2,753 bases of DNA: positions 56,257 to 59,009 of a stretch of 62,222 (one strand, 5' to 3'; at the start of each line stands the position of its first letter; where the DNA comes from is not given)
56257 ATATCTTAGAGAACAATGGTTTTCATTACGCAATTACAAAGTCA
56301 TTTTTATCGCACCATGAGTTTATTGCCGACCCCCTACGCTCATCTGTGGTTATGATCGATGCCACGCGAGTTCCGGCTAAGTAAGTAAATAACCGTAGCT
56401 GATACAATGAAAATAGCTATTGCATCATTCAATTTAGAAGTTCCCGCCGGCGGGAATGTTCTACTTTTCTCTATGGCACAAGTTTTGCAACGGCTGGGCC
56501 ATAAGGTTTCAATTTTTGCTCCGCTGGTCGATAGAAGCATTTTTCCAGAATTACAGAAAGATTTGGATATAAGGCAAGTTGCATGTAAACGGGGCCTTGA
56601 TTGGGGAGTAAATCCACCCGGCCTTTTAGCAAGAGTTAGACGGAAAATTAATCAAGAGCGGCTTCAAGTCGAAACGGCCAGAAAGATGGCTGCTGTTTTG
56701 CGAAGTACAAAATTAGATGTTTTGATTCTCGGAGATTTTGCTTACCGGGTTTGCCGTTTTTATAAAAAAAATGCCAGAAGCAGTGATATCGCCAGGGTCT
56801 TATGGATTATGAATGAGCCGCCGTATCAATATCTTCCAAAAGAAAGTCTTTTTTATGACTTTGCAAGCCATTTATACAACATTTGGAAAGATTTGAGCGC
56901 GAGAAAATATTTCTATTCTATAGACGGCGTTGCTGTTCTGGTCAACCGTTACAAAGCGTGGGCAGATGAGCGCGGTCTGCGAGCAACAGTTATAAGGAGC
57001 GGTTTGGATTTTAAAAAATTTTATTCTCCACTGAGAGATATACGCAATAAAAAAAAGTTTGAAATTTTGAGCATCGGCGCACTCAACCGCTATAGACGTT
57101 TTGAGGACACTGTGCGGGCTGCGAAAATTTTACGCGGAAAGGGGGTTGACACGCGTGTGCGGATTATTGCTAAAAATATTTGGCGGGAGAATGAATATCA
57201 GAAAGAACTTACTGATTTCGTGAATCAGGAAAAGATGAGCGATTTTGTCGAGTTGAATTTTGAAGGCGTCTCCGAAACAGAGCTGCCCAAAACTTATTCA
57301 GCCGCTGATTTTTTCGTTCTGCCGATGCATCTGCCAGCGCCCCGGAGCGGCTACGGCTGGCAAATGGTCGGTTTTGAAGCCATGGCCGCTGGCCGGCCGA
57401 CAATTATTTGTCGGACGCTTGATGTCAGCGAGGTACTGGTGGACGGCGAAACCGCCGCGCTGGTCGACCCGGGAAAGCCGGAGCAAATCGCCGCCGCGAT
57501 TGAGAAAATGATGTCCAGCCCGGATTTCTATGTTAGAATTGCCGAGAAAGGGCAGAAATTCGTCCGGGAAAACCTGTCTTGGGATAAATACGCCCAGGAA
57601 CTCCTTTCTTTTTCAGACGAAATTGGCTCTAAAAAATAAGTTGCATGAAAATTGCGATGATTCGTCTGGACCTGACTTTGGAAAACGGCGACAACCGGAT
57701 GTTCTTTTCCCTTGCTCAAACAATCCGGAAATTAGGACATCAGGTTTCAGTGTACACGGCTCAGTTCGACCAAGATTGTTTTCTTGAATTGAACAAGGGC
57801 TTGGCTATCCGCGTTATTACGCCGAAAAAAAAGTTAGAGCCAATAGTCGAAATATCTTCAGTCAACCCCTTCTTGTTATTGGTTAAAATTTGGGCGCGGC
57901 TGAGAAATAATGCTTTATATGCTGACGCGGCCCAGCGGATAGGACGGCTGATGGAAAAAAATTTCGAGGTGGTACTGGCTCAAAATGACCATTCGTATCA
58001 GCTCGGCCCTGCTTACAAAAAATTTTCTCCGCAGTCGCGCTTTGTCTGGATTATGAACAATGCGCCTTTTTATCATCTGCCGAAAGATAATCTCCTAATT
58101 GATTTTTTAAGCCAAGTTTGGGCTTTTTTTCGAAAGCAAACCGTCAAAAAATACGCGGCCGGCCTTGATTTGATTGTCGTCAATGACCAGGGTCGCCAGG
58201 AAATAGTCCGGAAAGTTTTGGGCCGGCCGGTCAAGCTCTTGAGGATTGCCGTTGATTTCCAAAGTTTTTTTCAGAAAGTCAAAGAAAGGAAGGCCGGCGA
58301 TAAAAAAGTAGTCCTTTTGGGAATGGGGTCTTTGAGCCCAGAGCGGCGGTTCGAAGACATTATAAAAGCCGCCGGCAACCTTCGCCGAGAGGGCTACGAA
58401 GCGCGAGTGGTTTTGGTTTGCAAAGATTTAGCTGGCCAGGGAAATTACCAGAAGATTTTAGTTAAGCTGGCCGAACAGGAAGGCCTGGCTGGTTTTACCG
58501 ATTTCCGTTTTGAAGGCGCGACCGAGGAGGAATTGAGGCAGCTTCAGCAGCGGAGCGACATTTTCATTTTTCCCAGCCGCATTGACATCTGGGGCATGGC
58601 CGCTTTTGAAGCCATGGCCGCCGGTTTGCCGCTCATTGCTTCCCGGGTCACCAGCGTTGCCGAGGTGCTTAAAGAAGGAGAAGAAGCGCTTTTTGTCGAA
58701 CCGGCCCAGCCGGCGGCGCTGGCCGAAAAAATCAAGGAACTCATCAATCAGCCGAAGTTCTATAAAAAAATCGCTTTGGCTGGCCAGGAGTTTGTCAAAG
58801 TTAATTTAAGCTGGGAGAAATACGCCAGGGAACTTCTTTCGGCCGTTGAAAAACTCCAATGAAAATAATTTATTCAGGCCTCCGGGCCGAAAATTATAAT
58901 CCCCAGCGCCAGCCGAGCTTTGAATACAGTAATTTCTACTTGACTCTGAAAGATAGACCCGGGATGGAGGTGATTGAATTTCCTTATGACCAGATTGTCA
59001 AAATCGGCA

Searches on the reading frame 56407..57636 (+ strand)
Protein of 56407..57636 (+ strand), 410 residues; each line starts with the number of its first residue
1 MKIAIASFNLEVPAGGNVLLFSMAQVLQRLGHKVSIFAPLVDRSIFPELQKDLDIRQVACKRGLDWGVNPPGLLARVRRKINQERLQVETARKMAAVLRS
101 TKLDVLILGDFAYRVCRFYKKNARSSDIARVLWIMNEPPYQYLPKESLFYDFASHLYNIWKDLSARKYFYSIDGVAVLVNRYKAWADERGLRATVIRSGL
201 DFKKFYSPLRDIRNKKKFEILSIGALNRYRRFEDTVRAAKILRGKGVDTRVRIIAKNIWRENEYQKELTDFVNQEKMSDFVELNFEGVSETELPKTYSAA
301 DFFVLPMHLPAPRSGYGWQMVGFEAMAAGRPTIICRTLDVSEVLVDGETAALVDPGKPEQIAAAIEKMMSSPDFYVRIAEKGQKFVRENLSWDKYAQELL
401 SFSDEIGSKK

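Call 68: search_protein_families(library=pfam, proteins=[window:56407-57636:+], max_evalue=0.00001)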
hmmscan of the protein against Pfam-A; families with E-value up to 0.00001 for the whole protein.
window:56407-57636:+ (410 aa): 3 families
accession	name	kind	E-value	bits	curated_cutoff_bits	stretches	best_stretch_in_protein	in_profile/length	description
PF00534.26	Glycos_transf_1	-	1.7e-20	73.7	26.4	1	214-384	12-171/172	Glycosyl transferases group 1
PF13692.12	Glyco_trans_1_4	-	8.2e-18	65.5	27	1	219-370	3-141/142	Glycosyl transferases group 1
PF13524.12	Glyco_trans_1_2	-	3e-09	37.4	25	1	286-400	33-143/144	Glycosyl transferase-like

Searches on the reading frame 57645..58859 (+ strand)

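Call 68: search_protein_families(library=pfam, proteins=[window:57645-58859:+], max_evalue=0.00001)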
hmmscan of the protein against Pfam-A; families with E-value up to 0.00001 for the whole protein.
window:57645-58859:+ (405 aa): 4 families
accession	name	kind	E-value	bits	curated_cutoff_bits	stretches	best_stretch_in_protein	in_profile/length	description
PF00534.26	Glycos_transf_1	-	2.7e-30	105.6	26.4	1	213-381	7-170/172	Glycosyl transferases group 1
PF13692.12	Glyco_trans_1_4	-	3.4e-23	82.9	27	1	223-368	3-141/142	Glycosyl transferases group 1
PF13524.12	Glyco_trans_1_2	-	3.6e-12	46.9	25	1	294-398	37-143/144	Glycosyl transferase-like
PF20706.3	GT4-conflict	-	7e-12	45.5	26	1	195-397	171-385/385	Family 4 Glycosyltransferase in conflict systems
